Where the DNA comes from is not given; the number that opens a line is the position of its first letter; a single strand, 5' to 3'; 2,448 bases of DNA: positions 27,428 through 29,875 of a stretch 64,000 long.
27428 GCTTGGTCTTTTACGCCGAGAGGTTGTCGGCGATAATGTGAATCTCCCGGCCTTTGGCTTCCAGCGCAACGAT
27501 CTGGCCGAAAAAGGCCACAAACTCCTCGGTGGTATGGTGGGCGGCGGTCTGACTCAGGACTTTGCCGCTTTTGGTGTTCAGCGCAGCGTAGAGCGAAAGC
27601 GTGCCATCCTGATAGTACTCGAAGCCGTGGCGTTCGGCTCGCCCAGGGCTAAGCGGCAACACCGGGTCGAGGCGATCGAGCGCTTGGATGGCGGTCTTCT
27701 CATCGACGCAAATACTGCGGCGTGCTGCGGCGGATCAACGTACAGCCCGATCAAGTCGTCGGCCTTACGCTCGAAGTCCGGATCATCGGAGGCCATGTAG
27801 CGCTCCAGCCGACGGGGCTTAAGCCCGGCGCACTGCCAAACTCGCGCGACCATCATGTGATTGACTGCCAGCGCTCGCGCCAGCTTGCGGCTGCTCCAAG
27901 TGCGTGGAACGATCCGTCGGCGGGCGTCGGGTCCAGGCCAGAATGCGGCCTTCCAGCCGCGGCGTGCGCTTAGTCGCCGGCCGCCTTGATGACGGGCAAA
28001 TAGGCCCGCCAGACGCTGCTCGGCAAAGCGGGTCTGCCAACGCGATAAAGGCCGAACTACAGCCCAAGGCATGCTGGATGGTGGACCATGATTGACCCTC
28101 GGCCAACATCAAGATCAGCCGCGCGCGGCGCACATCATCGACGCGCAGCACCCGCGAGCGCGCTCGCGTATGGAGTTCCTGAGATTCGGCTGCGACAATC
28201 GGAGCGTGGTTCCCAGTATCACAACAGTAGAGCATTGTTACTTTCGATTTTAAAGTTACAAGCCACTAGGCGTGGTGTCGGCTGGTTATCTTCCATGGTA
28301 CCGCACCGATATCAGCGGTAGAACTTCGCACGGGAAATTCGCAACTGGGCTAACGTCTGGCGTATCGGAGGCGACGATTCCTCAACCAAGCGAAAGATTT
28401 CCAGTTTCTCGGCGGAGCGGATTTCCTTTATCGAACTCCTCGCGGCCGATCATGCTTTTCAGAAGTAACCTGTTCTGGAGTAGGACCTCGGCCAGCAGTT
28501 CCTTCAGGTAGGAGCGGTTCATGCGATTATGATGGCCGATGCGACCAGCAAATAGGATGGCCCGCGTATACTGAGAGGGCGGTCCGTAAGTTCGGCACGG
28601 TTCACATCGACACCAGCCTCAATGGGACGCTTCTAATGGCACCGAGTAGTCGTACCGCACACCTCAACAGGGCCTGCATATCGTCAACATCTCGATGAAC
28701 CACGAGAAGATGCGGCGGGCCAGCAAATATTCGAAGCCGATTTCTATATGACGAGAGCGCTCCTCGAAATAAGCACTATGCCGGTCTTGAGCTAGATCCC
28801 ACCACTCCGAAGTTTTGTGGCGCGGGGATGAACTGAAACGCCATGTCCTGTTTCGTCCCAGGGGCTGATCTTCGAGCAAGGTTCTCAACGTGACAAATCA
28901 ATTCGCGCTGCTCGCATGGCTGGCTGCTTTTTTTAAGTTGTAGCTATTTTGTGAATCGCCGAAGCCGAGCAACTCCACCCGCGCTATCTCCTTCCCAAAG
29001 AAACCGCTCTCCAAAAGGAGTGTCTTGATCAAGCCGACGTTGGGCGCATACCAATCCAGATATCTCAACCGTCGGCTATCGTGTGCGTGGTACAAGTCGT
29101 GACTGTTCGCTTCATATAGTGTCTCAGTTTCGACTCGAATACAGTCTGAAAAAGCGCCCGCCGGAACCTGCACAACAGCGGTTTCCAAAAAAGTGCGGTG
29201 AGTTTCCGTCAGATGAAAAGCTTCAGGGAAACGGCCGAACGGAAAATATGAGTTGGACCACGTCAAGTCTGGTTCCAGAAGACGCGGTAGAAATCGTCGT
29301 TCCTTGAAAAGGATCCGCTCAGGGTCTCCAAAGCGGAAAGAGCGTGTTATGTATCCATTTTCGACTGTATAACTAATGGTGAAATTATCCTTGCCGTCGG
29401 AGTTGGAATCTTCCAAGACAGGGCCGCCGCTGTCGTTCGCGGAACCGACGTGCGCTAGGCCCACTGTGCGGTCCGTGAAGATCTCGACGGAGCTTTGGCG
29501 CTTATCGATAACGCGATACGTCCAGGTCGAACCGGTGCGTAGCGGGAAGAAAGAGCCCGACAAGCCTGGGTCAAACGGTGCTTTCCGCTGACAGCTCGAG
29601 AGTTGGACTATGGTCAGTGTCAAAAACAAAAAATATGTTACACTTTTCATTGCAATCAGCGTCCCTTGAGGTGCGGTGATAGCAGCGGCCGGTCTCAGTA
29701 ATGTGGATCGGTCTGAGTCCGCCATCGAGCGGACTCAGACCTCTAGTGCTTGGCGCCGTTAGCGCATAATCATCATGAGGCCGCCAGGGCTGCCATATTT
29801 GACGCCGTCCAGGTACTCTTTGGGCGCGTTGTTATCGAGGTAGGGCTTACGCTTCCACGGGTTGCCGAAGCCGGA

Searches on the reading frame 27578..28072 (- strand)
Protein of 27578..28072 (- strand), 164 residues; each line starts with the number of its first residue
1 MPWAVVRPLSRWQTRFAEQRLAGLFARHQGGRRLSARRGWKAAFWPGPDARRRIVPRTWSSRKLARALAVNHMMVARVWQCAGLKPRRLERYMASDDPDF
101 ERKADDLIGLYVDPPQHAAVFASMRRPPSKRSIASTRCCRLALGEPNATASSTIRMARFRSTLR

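Call 85: search_protein_families(library=pfam, proteins=[window:27578-28072:-], max_evalue=0.01)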
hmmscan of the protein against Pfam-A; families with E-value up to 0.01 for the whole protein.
window:27578-28072:- (164 aa): 1 family
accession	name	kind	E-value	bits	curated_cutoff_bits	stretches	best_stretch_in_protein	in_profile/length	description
PF13565.12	HTH_32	-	0.0093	16.9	33.7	0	10-78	3-72/73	Homeodomain-like domain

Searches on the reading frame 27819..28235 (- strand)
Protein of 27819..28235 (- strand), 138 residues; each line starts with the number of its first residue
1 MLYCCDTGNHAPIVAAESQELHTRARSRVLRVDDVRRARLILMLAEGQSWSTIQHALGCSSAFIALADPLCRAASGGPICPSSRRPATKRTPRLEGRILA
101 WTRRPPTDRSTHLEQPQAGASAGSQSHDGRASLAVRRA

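Call 85: search_protein_families(library=pfam, proteins=[window:27819-28235:-], max_evalue=0.01)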
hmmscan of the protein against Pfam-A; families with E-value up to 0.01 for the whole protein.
window:27819-28235:- (138 aa): 1 family
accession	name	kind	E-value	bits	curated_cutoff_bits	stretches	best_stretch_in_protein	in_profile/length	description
PF13384.12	HTH_23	-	0.0027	17.9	24.6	1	33-60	3-30/50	Homeodomain-like domain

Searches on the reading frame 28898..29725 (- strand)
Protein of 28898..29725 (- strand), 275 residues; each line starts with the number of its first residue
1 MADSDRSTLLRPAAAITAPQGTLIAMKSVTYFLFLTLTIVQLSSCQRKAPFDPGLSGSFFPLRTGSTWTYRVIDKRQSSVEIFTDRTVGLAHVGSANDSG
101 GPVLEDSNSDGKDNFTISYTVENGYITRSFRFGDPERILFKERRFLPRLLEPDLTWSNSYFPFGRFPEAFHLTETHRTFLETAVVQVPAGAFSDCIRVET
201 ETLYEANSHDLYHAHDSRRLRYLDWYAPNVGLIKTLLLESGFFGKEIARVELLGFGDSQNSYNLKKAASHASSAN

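Call 85: search_protein_families(library=pfam, proteins=[window:28898-29725:-], max_evalue=0.01)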
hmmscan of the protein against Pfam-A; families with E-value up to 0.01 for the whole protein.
window:28898-29725:- (275 aa): 1 family
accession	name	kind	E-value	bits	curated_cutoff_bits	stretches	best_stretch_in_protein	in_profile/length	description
PF21347.3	DUF3108_like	-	0.00022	21.6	27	1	174-235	131-184/199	DUF3108-like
